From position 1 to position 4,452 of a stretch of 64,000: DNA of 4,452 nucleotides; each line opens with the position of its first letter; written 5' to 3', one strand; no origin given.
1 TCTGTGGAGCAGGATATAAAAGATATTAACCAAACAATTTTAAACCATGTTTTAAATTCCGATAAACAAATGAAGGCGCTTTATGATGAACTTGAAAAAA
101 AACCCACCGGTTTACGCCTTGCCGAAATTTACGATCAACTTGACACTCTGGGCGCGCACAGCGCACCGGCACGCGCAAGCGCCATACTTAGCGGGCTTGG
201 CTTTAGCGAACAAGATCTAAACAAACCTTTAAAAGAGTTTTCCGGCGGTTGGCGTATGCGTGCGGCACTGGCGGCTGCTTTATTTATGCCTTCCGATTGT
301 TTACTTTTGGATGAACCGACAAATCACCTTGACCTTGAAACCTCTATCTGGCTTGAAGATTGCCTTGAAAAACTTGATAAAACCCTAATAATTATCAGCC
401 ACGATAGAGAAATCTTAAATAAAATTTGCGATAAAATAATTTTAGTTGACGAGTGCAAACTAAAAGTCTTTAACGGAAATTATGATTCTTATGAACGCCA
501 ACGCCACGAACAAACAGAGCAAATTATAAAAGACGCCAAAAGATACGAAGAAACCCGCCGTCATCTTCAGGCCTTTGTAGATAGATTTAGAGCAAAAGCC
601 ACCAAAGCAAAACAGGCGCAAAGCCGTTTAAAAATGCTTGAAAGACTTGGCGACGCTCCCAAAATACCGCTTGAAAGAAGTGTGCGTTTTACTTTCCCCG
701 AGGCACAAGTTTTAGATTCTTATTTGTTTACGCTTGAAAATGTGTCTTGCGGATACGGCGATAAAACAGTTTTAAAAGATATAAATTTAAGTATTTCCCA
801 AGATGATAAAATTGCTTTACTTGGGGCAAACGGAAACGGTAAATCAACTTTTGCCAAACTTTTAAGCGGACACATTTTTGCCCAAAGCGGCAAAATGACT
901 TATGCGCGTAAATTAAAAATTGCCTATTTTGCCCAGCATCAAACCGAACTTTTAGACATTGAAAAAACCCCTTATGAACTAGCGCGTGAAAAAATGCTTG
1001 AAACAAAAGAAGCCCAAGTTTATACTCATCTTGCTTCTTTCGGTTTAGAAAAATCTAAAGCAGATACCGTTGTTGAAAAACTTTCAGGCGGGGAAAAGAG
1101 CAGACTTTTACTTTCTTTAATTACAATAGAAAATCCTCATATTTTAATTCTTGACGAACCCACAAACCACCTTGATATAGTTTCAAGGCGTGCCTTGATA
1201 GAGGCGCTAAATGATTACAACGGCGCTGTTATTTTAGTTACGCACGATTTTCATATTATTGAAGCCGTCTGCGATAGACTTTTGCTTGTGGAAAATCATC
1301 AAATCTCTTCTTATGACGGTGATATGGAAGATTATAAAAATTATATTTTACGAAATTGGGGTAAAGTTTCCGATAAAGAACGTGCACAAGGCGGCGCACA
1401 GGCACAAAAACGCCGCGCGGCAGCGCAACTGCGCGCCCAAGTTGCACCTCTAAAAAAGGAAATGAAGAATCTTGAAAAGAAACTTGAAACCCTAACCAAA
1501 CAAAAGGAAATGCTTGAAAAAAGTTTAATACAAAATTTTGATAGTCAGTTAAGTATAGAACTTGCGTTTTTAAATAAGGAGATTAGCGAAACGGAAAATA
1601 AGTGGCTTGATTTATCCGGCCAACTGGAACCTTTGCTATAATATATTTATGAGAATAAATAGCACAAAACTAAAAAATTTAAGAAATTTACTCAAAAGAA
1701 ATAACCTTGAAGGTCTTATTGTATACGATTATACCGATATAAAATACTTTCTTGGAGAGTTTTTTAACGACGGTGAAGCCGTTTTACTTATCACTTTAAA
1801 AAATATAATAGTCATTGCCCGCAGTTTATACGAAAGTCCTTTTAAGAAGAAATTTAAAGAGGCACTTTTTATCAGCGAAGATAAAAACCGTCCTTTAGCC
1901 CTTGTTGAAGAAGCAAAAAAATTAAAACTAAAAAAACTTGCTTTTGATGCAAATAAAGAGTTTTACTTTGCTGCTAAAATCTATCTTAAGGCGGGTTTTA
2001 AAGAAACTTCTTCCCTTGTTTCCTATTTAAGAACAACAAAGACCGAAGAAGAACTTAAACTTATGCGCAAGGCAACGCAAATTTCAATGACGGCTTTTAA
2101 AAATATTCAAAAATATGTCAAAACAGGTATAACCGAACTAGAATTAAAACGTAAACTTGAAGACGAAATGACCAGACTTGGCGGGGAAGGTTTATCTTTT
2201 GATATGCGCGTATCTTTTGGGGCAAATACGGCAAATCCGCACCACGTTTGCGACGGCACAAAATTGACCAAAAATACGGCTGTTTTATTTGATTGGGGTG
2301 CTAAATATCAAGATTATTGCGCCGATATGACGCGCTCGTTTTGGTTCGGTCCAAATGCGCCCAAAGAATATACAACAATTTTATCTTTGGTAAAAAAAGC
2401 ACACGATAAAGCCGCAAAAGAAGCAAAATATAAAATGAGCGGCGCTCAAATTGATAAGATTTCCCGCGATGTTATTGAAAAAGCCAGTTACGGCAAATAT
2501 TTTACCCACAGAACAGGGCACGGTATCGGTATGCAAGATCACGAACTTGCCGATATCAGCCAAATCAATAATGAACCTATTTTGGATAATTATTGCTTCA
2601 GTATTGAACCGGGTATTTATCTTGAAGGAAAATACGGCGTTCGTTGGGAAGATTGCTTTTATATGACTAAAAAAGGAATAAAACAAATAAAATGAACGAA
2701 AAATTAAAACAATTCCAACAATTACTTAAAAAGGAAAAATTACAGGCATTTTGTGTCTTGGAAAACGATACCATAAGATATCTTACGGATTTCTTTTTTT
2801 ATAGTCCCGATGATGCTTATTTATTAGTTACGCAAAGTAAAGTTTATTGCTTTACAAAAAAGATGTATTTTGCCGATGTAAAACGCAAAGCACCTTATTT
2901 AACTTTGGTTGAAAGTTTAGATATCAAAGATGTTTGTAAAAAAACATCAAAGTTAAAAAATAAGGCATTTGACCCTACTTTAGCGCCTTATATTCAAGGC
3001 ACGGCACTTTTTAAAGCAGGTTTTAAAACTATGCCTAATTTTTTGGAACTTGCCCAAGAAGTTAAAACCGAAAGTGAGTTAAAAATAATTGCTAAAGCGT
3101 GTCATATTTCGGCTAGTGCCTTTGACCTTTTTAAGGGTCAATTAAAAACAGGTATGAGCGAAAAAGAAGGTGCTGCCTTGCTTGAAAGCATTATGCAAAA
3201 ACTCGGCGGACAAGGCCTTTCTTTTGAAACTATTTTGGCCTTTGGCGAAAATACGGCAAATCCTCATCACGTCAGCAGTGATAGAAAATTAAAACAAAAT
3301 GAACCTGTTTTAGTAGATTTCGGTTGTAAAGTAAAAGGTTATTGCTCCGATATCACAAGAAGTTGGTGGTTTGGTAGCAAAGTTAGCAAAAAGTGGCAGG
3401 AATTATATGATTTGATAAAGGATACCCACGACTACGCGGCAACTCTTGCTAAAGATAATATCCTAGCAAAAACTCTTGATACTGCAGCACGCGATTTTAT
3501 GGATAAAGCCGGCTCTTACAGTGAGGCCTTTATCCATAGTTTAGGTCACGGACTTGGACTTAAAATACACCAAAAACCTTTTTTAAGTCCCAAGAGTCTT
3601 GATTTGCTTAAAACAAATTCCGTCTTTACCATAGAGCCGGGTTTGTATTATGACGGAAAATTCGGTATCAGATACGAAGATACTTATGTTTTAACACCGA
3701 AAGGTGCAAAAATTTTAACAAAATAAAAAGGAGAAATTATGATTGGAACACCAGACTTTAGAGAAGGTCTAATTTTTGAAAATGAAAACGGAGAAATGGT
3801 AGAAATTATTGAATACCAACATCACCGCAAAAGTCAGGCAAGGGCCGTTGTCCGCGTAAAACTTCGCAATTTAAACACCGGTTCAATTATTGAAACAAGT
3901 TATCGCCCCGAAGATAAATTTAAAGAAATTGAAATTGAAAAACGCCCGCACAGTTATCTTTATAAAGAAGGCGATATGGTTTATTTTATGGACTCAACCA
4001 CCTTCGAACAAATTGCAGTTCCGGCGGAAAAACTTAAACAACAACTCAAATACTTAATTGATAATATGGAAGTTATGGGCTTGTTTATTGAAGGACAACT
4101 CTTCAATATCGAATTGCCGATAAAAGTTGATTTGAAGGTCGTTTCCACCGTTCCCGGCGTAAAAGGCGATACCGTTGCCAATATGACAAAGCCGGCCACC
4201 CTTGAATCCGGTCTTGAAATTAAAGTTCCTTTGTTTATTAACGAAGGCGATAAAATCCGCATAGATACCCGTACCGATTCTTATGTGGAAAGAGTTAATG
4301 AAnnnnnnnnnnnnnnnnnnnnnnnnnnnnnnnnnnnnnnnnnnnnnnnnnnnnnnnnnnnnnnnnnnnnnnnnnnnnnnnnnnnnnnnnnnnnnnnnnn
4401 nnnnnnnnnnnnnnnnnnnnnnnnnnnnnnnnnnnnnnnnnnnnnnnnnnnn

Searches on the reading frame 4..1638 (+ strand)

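Call 69: search_protein_families(library=pfam, proteins=[window:4-1638:+], max_evalue=0.0001)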
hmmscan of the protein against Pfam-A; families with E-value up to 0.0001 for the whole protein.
window:4-1638:+ (545 aa): 4 families
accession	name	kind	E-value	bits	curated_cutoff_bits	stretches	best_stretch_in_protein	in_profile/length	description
PF00005.33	ABC_tran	-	3.2e-32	112.4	25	2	257-388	1-137/137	ABC transporter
PF12848.13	ABC_tran_Xtn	-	1e-22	80.4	25.9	1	148-221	3-76/85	ABC transporter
PF13304.12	AAA_21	-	4.4e-08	34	27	1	354-417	232-301/304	AAA domain, putative AbiEii toxin, Type IV TA system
PF02463.25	SMC_N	-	4.6e-06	26.6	40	0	337-429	121-211/220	RecF/RecN/SMC N terminal domain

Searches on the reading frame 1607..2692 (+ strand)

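Call 69: search_protein_families(library=pfam, proteins=[window:1607-2692:+], max_evalue=0.0001)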
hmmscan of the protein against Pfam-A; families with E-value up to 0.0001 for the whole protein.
window:1607-2692:+ (362 aa): 2 families
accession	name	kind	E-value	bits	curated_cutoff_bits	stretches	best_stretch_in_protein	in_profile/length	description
PF00557.29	Peptidase_M24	-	1.4e-56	192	23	1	152-355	2-208/208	Metallopeptidase family M24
PF01321.24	Creatinase_N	-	5.8e-07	30.5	22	1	22-141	2-125/128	Creatinase/Prolidase N-terminal domain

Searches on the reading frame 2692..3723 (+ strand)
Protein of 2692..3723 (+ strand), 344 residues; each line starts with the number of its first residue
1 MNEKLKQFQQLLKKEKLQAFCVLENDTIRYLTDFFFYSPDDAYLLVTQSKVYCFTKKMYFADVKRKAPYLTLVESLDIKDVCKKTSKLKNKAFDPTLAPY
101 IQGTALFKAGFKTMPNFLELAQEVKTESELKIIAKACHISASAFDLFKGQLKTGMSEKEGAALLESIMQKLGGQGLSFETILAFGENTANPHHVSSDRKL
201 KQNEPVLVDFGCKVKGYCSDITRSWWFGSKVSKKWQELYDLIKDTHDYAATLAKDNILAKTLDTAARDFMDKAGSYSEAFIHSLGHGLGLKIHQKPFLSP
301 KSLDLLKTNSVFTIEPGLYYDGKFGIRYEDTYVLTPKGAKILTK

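Call 69: search_protein_families(library=pfam, proteins=[window:2692-3723:+], max_evalue=0.0001)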
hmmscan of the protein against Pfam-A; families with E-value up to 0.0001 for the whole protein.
window:2692-3723:+ (344 aa): 2 families
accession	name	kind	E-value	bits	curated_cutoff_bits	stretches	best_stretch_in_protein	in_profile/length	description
PF00557.29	Peptidase_M24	-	5e-60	203.3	23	1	132-335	2-207/208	Metallopeptidase family M24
PF01321.24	Creatinase_N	-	2.4e-08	35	22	1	5-106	2-106/128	Creatinase/Prolidase N-terminal domain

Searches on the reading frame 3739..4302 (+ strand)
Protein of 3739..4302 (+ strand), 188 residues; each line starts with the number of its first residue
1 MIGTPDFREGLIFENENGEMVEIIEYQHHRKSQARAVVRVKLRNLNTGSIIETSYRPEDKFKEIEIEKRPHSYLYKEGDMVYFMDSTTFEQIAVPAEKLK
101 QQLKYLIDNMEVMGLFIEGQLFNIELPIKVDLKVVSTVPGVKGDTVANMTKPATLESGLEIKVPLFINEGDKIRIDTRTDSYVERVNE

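Call 69: search_protein_families(library=pfam, proteins=[window:3739-4302:+], max_evalue=0.0001)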
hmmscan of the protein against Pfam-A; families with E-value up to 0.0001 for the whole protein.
window:3739-4302:+ (188 aa): 3 families
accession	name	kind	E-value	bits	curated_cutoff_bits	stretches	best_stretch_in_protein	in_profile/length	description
PF09285.17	Elong-fact-P_C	-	1.3e-27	95.7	25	1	130-185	1-56/56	Elongation factor P, C-terminal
PF01132.26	EFP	-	3.2e-19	69.1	27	1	69-120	1-52/54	Elongation factor P (EF-P) OB domain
PF08207.18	EFP_N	-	1.4e-14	54.2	23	1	6-61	4-58/58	Elongation factor P (EF-P) KOW-like domain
